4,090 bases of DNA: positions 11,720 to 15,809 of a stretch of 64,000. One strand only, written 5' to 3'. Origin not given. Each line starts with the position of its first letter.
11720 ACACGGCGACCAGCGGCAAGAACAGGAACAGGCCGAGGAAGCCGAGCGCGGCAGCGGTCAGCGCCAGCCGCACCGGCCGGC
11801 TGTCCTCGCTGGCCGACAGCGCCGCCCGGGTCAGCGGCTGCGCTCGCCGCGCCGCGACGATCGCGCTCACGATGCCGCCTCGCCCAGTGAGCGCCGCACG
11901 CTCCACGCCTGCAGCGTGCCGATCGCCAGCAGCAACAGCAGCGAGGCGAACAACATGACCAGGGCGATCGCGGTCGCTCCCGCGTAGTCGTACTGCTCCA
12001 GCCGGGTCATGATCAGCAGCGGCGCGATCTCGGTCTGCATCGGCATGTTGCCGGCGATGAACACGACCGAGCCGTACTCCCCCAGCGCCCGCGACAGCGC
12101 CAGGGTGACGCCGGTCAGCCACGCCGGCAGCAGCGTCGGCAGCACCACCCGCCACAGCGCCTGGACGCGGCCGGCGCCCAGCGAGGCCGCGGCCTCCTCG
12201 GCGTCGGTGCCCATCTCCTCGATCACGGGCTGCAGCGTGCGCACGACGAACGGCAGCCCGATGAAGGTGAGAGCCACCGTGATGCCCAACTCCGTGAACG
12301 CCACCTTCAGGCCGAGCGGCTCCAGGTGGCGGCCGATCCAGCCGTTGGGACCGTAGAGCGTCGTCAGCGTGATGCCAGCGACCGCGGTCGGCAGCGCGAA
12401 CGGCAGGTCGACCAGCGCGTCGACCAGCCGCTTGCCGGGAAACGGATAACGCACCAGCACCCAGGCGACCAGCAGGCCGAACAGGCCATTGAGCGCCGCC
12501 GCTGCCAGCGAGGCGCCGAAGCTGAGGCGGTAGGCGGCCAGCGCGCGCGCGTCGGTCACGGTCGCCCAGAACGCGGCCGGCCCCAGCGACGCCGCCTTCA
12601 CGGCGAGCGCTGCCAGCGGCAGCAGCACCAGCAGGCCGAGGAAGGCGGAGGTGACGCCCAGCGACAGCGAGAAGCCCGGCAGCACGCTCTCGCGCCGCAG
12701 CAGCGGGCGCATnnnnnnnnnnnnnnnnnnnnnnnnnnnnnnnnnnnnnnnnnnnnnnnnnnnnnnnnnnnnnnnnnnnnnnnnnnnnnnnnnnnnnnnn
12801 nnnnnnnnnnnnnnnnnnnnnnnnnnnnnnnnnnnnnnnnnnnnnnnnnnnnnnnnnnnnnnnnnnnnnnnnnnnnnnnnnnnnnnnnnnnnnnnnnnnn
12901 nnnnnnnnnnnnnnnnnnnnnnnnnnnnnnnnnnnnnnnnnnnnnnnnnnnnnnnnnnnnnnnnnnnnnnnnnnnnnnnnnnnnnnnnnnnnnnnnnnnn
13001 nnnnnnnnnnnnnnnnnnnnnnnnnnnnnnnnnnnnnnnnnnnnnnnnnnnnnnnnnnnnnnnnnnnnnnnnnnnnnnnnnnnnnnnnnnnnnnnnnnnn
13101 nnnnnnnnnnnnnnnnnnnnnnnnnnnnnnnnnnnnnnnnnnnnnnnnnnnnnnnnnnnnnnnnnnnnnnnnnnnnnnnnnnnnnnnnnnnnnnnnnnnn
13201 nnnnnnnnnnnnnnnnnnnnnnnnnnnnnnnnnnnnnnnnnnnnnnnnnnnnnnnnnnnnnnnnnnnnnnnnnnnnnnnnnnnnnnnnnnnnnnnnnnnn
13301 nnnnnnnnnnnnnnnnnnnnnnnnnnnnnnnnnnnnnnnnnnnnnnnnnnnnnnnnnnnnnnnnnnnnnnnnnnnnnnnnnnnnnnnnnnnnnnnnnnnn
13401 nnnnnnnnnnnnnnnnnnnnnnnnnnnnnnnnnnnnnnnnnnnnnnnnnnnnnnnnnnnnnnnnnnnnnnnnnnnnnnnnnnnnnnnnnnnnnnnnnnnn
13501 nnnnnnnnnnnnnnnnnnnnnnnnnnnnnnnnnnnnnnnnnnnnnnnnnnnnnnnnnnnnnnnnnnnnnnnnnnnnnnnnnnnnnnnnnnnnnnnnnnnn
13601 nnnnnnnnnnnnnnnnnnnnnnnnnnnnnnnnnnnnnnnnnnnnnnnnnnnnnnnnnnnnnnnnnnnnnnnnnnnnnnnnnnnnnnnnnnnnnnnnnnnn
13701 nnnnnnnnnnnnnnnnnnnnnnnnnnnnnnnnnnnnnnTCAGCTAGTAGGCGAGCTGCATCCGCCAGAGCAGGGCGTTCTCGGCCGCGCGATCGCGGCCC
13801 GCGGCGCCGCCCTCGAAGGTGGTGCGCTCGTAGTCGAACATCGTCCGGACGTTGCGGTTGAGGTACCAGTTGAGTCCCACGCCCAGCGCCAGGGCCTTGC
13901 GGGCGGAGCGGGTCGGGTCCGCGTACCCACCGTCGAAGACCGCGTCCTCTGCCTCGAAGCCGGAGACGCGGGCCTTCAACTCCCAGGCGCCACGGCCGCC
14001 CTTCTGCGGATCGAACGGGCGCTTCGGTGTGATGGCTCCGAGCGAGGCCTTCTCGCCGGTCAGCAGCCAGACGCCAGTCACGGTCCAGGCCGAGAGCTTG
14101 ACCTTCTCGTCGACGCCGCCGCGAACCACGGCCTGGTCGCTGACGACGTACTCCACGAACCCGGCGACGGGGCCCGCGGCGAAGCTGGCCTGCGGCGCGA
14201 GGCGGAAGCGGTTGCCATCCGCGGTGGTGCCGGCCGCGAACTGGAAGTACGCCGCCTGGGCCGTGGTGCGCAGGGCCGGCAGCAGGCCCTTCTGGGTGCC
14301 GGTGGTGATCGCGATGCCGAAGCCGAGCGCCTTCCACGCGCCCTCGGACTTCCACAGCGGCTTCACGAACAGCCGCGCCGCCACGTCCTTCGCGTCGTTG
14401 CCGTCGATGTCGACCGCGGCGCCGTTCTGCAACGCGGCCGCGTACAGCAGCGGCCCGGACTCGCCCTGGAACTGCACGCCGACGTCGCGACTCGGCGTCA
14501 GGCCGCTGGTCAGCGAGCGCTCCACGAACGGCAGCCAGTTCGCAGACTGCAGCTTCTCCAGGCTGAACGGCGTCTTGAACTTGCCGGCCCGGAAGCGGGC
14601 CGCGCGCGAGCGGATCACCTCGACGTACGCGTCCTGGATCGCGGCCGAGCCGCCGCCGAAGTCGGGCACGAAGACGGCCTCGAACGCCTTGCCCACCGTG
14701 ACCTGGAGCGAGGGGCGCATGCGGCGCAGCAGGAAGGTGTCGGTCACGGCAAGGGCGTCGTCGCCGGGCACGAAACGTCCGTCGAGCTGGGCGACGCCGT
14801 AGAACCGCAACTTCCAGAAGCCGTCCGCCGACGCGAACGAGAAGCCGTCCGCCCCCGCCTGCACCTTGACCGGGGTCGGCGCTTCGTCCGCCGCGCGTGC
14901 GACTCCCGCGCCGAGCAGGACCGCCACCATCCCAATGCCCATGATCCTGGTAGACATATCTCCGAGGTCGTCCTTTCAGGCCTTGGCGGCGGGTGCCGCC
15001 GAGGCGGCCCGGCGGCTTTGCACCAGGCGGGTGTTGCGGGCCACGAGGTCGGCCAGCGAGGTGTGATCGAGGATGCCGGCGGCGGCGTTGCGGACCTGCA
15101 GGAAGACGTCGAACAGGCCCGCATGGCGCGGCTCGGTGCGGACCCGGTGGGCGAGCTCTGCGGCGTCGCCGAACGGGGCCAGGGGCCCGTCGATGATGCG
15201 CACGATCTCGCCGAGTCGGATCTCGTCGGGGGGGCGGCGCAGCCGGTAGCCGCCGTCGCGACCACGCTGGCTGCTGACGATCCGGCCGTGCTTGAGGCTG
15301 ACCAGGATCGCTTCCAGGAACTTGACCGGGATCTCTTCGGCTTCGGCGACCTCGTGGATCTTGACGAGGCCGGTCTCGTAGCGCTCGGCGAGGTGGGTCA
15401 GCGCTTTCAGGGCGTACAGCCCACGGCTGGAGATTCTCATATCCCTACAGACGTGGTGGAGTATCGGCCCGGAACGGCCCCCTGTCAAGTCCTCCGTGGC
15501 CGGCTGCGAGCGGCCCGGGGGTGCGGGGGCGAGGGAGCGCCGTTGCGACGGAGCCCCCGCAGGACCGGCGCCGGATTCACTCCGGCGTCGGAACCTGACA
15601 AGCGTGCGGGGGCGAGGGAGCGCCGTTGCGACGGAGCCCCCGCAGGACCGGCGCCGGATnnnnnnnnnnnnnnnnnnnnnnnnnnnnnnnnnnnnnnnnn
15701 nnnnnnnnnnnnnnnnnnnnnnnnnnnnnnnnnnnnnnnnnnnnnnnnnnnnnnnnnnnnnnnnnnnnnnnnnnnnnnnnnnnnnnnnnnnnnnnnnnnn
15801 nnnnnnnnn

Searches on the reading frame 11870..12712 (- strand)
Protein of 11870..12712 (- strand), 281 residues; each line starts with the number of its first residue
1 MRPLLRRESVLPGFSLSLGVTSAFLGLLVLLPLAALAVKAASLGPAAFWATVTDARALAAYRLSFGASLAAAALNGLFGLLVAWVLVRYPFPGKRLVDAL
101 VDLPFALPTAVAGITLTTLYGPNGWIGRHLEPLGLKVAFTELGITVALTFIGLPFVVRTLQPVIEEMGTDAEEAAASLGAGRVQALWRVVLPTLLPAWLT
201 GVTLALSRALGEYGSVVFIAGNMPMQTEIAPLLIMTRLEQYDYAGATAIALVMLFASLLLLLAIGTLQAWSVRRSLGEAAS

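Call 25: search_protein_families(library=pfam, proteins=[window:11870-12712:-], max_evalue=0.00001)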
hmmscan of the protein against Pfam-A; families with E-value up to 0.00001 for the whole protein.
window:11870-12712:- (281 aa): 1 family
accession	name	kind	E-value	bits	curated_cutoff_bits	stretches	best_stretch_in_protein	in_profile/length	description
PF00528.27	BPD_transp_1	-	3.2e-20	73.1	26.4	1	77-274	3-181/184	Binding-protein-dependent transport system inner membrane component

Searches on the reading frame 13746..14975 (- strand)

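Call 25: search_protein_families(library=pfam, proteins=[window:13746-14975:-], max_evalue=0.00001)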
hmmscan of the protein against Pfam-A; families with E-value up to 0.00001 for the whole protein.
window:13746-14975:- (410 aa): 1 family
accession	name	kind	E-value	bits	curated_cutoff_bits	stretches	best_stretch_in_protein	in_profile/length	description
PF07396.17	Porin_O_P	-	1.1e-28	101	20.9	1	74-410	20-370/370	Phosphate-selective porin O and P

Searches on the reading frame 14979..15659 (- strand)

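Call 25: search_protein_families(library=pfam, proteins=[window:14979-15659:-], max_evalue=0.00001)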
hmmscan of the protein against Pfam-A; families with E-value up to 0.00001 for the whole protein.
window:14979-15659:- (227 aa): 1 family
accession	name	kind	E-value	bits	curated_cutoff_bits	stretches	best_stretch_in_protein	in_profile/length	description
PF02082.26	Rrf2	-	1.1e-30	107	30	1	76-207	1-131/132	Iron-dependent Transcriptional regulator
